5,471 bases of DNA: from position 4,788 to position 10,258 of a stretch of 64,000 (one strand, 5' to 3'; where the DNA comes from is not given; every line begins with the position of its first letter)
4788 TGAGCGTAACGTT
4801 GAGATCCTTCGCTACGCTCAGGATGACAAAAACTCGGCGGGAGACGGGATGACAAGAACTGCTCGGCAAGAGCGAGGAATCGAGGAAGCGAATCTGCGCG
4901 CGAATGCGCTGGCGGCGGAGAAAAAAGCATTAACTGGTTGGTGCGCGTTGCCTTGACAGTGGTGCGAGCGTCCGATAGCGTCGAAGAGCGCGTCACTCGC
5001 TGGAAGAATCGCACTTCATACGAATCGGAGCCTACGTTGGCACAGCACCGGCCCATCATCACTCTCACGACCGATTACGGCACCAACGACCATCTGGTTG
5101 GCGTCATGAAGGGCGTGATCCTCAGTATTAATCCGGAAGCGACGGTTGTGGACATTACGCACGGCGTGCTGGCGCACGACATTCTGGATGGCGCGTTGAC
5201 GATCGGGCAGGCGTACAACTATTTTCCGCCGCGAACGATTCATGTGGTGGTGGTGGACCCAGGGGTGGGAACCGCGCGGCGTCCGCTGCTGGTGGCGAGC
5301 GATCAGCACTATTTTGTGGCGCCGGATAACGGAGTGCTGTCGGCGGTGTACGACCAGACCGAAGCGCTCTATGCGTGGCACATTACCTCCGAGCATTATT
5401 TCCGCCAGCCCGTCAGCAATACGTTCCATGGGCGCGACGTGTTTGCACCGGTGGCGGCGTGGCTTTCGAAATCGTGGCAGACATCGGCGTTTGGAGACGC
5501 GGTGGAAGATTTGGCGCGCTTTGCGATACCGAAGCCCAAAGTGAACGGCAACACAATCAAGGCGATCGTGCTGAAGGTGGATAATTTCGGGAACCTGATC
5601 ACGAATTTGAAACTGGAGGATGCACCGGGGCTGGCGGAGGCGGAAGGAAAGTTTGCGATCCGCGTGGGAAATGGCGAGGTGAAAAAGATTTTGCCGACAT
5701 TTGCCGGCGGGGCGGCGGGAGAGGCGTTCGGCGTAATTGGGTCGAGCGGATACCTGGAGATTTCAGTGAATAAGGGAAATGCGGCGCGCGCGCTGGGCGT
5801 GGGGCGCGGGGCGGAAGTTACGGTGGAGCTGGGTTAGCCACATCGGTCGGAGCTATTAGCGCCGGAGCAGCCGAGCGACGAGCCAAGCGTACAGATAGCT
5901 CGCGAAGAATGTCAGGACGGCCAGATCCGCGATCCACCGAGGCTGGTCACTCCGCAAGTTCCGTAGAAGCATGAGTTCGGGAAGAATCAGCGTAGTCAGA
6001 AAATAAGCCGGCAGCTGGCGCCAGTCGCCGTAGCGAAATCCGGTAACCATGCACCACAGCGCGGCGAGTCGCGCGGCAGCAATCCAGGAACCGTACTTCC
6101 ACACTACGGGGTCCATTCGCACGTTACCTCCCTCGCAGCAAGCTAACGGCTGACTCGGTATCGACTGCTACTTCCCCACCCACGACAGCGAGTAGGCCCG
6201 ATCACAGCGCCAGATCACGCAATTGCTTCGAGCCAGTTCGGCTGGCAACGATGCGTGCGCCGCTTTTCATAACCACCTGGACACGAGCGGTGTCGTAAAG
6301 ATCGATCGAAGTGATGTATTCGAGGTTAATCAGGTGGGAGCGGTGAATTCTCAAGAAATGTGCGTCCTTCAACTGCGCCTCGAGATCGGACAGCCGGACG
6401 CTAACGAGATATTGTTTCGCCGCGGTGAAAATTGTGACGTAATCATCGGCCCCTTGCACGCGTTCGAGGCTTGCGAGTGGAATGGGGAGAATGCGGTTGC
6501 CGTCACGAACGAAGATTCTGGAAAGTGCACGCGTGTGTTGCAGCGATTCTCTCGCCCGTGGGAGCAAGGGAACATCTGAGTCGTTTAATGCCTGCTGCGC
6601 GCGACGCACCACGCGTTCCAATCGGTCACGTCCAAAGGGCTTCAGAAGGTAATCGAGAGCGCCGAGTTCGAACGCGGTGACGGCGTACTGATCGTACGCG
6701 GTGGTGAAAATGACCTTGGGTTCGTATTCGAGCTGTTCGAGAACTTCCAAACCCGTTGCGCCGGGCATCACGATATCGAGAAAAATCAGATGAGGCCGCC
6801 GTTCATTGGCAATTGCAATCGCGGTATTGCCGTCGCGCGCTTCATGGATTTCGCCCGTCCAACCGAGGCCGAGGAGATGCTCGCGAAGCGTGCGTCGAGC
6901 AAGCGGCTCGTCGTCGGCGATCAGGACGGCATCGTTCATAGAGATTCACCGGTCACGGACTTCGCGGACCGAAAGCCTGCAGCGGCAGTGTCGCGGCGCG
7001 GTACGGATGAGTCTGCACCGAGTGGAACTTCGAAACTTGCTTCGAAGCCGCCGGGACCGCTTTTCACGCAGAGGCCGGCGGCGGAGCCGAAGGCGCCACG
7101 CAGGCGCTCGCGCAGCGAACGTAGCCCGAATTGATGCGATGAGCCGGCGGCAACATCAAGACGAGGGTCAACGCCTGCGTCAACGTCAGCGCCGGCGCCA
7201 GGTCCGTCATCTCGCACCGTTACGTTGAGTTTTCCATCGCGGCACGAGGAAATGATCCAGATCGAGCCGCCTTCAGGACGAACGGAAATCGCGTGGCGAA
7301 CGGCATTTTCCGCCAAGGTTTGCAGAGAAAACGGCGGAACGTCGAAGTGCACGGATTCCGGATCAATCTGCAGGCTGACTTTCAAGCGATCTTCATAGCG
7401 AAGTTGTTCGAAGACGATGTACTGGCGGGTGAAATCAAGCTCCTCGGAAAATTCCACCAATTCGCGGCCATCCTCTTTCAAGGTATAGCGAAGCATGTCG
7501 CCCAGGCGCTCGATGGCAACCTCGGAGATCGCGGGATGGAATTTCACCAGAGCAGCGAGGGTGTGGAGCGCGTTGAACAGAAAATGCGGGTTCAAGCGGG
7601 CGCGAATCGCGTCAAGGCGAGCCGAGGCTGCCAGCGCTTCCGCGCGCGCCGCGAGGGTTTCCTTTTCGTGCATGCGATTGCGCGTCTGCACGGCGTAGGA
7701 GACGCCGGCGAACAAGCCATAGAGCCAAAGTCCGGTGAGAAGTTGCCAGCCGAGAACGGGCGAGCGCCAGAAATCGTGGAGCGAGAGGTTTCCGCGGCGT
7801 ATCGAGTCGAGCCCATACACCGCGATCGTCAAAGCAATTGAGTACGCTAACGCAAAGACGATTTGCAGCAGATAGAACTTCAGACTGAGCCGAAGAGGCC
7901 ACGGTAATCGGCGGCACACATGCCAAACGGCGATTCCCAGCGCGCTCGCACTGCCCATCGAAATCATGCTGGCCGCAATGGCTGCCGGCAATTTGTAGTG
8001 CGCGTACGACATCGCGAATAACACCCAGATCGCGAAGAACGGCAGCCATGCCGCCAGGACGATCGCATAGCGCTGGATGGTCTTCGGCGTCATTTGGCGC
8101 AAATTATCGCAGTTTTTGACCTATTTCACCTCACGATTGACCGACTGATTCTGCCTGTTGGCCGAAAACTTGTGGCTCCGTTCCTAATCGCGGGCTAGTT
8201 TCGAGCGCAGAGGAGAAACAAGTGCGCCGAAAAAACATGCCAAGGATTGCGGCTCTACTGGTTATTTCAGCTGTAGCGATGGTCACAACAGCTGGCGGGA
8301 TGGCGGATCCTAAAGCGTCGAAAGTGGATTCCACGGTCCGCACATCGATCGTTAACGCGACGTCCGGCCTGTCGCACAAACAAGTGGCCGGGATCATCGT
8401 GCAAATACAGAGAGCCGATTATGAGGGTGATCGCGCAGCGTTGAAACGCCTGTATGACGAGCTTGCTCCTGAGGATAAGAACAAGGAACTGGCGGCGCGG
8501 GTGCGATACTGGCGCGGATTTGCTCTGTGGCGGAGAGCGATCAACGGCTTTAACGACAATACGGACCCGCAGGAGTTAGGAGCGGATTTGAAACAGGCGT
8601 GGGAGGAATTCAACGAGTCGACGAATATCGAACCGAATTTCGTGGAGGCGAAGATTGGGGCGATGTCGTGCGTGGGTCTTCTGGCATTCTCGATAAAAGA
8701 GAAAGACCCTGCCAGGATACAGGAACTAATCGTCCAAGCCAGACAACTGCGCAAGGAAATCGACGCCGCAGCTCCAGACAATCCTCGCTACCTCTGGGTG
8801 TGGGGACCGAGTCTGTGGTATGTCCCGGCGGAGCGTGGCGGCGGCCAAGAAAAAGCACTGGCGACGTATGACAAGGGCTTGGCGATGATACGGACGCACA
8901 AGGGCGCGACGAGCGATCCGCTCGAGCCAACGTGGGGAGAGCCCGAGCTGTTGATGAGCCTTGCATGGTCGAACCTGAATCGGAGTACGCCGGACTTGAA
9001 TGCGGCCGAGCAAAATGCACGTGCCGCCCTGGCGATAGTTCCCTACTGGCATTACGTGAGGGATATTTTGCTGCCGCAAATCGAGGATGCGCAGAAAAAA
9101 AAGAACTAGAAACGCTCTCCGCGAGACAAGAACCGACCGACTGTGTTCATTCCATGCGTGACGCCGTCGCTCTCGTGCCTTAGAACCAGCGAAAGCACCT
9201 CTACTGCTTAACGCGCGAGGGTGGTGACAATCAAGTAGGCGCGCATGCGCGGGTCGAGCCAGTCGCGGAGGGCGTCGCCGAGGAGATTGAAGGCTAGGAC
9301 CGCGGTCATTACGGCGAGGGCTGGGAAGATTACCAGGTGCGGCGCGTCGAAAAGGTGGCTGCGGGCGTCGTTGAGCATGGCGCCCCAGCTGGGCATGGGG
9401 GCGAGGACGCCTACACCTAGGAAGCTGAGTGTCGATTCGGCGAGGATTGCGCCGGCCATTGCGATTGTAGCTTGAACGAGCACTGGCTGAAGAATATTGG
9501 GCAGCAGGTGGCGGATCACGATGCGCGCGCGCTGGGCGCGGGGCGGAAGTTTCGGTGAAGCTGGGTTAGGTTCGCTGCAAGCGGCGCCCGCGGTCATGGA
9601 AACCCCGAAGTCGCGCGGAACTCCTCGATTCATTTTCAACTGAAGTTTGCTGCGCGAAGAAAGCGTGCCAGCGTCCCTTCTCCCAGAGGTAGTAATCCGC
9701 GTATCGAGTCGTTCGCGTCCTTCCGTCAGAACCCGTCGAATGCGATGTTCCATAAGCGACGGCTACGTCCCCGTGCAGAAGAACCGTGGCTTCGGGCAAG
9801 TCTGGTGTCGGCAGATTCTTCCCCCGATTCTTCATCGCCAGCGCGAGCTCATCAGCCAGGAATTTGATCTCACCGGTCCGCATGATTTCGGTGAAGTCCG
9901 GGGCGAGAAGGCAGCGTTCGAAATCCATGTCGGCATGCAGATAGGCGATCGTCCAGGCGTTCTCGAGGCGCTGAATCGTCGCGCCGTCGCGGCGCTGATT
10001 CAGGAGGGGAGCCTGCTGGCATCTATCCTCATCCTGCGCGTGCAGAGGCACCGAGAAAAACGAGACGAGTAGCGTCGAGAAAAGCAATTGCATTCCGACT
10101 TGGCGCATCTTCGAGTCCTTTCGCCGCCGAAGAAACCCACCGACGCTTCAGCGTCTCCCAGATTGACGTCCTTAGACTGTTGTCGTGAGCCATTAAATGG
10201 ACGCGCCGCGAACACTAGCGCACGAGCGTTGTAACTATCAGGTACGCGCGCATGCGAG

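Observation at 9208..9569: Recombination scar: 3' fragment of a divergent dppC allele joined at microhomology to a duplicated 3' end of the SAM-hydrolase gene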

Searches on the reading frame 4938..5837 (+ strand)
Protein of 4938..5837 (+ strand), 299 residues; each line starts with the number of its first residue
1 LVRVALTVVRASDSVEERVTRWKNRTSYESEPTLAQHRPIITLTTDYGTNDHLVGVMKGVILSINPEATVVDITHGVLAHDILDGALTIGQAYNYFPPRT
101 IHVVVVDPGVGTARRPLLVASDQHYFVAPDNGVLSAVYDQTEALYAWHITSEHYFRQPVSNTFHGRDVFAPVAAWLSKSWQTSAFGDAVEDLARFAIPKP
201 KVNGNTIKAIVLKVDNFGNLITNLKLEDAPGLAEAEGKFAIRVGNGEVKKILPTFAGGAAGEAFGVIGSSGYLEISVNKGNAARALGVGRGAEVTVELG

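Call 7: search_protein_families(library=pfam, proteins=[window:4938-5837:+])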
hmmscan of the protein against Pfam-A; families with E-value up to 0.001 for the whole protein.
window:4938-5837:+ (299 aa): 2 families
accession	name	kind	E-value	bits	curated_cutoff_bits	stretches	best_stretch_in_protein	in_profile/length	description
PF01887.21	SAM_HAT_N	-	1.9e-54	183.8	26.3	1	41-184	1-143/145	SAM hydroxide adenosyltransferase N-terminal domain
PF20257.3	SAM_HAT_C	-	2e-20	73.3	25.5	1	211-295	3-84/84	SAM hydroxide adenosyltransferase C-terminal domain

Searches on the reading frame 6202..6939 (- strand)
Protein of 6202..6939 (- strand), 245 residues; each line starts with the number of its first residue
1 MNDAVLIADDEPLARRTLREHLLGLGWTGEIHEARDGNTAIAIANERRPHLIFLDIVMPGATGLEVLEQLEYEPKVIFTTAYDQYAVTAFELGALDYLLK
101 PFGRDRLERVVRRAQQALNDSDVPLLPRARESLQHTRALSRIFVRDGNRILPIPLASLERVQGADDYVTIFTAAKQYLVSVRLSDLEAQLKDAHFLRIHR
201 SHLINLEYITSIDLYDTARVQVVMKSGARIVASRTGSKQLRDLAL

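Call 7: search_protein_families(library=pfam, proteins=[window:6202-6939:-])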
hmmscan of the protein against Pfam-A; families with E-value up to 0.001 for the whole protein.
window:6202-6939:- (245 aa): 2 families
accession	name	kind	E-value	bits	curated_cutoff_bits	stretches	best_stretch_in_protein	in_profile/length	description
PF00072.30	Response_reg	-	1.4e-23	83.6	30.2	1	5-111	1-110/111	Response regulator receiver domain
PF04397.21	LytTR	-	2.6e-22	79.3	22.6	1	149-243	2-96/98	LytTr DNA-binding domain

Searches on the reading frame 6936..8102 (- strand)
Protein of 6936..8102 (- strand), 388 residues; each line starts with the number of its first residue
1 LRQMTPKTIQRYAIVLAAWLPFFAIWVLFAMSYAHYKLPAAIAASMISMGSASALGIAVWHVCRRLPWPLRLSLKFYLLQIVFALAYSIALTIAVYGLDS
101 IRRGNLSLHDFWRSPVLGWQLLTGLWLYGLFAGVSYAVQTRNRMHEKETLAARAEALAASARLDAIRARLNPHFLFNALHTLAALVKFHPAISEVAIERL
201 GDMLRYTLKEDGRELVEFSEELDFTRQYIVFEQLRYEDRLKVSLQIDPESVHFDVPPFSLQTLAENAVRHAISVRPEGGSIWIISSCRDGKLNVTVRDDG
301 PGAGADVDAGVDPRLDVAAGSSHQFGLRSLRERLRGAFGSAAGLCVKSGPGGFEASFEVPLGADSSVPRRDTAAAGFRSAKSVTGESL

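Call 7: search_protein_families(library=pfam, proteins=[window:6936-8102:-])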
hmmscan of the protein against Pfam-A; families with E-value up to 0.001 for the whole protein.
window:6936-8102:- (388 aa): 2 families
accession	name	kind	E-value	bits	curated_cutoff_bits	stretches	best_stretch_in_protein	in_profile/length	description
PF06580.19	His_kinase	-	3.2e-21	75.8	25.2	1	161-240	1-81/81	Histidine kinase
PF02518.31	HATPase_c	-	1.2e-05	26.1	26.4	1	260-361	6-109/111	Histidine kinase-, DNA gyrase B-, and HSP90-like ATPase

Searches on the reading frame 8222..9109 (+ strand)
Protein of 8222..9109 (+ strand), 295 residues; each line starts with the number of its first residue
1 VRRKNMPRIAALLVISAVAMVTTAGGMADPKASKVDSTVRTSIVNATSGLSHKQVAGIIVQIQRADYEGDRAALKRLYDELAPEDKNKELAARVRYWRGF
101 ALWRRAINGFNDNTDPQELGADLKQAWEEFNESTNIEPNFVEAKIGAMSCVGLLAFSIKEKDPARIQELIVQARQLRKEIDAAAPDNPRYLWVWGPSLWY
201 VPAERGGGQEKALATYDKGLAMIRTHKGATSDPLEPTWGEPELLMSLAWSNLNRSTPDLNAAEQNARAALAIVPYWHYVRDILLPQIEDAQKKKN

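Call 7: search_protein_families(library=pfam, proteins=[window:8222-9109:+])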
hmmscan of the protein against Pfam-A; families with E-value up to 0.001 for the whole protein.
window:8222-9109:+ (295 aa): 0 families

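Call 20: find_encoding_contigs(protein=window:8222-9109:+, flank=6000, max_places=10)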
Protein window:8222-9109:+ (295 aa): 3 contigs read that carry it; 2 places shown.
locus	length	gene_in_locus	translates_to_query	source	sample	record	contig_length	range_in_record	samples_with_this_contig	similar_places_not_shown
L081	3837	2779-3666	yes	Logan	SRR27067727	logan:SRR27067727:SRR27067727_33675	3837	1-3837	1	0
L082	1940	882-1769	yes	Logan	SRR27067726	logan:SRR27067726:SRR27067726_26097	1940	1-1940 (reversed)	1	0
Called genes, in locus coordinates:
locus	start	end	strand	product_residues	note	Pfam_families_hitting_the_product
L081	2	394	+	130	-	?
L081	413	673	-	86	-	-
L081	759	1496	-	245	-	PF00072:Response_reg, PF04397:LytTR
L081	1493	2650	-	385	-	PF06580:His_kinase, PF02518:HATPase_c (weak)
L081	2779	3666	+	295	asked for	-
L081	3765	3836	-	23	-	?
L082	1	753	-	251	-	?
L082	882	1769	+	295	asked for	-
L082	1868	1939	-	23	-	?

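Call 21: find_related_loci(query=window:8222-9109:+, collection=metagenome_contigs, flank=8000)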
Query window:8222-9109:+ (295 aa) in metagenome_contigs; peptide patterns used: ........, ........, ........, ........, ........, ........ (x = any residue, [..] = any of these).
225 stretches matched a pattern; 69 encode a relative of the query (tblastn E <= 1e-3); 69 distinct loci.
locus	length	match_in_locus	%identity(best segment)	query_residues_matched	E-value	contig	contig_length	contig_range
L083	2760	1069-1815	65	47-295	5e-115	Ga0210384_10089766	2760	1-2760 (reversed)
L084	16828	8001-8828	59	2-288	3e-109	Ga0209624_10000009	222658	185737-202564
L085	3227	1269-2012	64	48-295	2e-109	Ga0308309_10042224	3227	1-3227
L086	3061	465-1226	61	41-292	6e-107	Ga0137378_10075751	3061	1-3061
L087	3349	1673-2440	63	37-293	4e-106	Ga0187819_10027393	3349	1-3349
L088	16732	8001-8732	62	51-292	1e-100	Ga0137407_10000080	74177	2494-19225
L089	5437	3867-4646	60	37-292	1e-100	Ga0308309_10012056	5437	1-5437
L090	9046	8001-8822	55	1-295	5e-100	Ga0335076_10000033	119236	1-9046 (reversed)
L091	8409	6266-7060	56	13-293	5e-99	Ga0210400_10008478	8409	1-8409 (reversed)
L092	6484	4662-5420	61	39-287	3e-98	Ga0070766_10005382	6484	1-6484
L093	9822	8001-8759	60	47-295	3e-98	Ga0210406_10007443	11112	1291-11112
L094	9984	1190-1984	56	13-293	2e-98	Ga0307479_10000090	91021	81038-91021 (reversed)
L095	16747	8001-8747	62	46-295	7e-98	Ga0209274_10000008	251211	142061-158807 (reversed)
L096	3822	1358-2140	60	37-293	6e-99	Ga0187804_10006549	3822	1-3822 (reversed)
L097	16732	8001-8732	61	51-295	9e-99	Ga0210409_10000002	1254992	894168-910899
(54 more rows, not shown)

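Call 23: find_homologous_proteins(query=window:8222-9109:+, max_evalue=1e-30)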
Query window:8222-9109:+ (295 aa): 3234 proteins with E <= 1e-30 among 8000 candidates; the best 120 are listed.
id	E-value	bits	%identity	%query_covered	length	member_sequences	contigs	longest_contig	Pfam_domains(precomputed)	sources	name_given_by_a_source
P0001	6.1e-194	661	100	100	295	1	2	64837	-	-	-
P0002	1.8e-163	561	56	91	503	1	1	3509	-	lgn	-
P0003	1.0e-160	552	53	91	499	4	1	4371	-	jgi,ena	-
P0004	9.6e-115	401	72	82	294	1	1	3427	-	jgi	jgi:hypothetical protein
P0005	3.1e-113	396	70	87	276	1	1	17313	-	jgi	jgi:tetratricopeptide (TPR) repeat protein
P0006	2.5e-110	386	68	83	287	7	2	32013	-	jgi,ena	-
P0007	2.3e-109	383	66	85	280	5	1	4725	-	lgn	-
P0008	3.5e-109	383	70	82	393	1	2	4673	-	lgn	-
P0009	4.6e-109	382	65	87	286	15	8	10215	-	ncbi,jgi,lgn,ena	-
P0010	1.2e-108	381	68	84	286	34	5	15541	-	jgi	jgi:hypothetical protein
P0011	2.6e-108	380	62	99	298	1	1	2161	-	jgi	jgi:tetratricopeptide (TPR) repeat protein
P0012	3.1e-108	380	59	99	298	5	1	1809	-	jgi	jgi:hypothetical protein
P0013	1.5e-107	377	69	82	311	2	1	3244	-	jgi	jgi:tetratricopeptide (TPR) repeat protein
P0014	1.6e-107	377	68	83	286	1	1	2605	-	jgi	jgi:hypothetical protein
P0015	1.8e-107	377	68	82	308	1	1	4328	-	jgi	jgi:tetratricopeptide (TPR) repeat protein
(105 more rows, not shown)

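Call 37: find_encoding_contigs(protein=P0005, flank=8000, max_places=3)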
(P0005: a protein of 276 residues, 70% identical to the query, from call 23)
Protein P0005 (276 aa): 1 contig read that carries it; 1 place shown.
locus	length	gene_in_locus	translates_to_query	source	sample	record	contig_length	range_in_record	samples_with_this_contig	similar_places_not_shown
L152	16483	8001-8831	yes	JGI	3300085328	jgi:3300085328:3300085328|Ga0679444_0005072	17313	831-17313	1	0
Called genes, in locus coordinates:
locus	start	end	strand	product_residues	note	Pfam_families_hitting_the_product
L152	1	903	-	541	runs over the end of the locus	PF14559:TPR_19 (weak)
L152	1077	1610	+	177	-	PF01243:PNPOx_N, PF12900:Pyridox_ox_2 (faint)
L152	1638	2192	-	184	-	-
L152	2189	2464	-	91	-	-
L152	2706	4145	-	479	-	PF00282:Pyridoxal_deC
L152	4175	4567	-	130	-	-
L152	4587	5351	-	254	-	PF01209:Ubie_methyltran (weak), PF08241:Methyltransf_11, PF08242:Methyltransf_12, PF13649:Methyltransf_25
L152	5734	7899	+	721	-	PF02225:PA, PF04389:Peptidase_M28, PF04253:TFR_dimer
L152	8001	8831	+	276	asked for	-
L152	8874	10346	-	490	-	PF01964:ThiC_Rad_SAM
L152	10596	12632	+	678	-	PF05649:Peptidase_M13_N, PF01431:Peptidase_M13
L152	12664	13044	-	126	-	-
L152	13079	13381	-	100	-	PF03795:YCII (weak)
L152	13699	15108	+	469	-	-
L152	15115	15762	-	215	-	-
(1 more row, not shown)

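Call 38: find_encoding_contigs(protein=P0006, flank=8000, max_places=3)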
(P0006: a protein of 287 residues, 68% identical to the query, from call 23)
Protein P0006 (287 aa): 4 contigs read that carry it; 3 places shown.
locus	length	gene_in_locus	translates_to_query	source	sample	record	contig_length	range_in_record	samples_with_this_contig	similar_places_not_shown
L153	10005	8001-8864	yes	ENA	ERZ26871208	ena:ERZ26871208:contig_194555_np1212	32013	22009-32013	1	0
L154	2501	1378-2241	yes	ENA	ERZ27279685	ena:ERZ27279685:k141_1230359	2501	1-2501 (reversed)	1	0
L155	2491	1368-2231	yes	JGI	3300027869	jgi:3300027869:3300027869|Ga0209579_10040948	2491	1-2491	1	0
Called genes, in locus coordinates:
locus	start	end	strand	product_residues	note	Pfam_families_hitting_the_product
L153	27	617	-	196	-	-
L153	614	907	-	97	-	-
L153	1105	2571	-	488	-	PF00282:Pyridoxal_deC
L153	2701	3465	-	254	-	PF13489:Methyltransf_23 (weak), PF01209:Ubie_methyltran (weak), PF08241:Methyltransf_11, PF08242:Methyltransf_12, PF13649:Methyltransf_25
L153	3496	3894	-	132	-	PF01850:PIN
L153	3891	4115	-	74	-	-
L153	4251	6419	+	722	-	PF02225:PA, PF04389:Peptidase_M28, PF04253:TFR_dimer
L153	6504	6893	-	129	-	-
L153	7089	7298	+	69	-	-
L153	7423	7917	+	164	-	PF12833:HTH_18, PF00165:HTH_AraC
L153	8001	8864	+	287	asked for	-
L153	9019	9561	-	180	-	-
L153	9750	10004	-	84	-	?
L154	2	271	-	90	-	?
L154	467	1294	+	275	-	PF12833:HTH_18, PF00165:HTH_AraC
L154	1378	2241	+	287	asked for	-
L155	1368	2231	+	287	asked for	-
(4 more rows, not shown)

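Call 39: find_encoding_contigs(protein=P0004, flank=8000, max_places=3)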
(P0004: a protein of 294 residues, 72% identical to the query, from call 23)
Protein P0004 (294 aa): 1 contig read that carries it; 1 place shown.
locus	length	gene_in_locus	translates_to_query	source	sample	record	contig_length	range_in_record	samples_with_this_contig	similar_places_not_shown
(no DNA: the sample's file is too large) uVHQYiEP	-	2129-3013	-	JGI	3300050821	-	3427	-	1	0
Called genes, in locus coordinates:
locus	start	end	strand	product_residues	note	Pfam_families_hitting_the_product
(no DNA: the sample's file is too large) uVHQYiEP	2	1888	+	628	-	?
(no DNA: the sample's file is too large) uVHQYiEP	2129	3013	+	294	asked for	-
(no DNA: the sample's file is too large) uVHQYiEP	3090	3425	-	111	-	?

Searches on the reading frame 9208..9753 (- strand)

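Call 7: search_protein_families(library=pfam, proteins=[window:9208-9753:-])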
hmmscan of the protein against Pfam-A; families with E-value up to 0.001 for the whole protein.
window:9208-9753:- (181 aa): 1 family
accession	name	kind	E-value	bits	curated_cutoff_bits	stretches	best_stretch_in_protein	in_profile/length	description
PF00528.27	BPD_transp_1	-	4.5e-16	59.5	26.4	1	73-171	92-183/184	Binding-protein-dependent transport system inner membrane component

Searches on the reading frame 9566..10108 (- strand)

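Call 7: search_protein_families(library=pfam, proteins=[window:9566-10108:-])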
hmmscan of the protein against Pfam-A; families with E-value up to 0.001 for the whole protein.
window:9566-10108:- (180 aa): 1 family
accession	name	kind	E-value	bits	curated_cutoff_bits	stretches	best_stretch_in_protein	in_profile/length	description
PF14534.12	DUF4440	-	1.5e-07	32.2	25.2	1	45-147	1-105/107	Domain of unknown function (DUF4440)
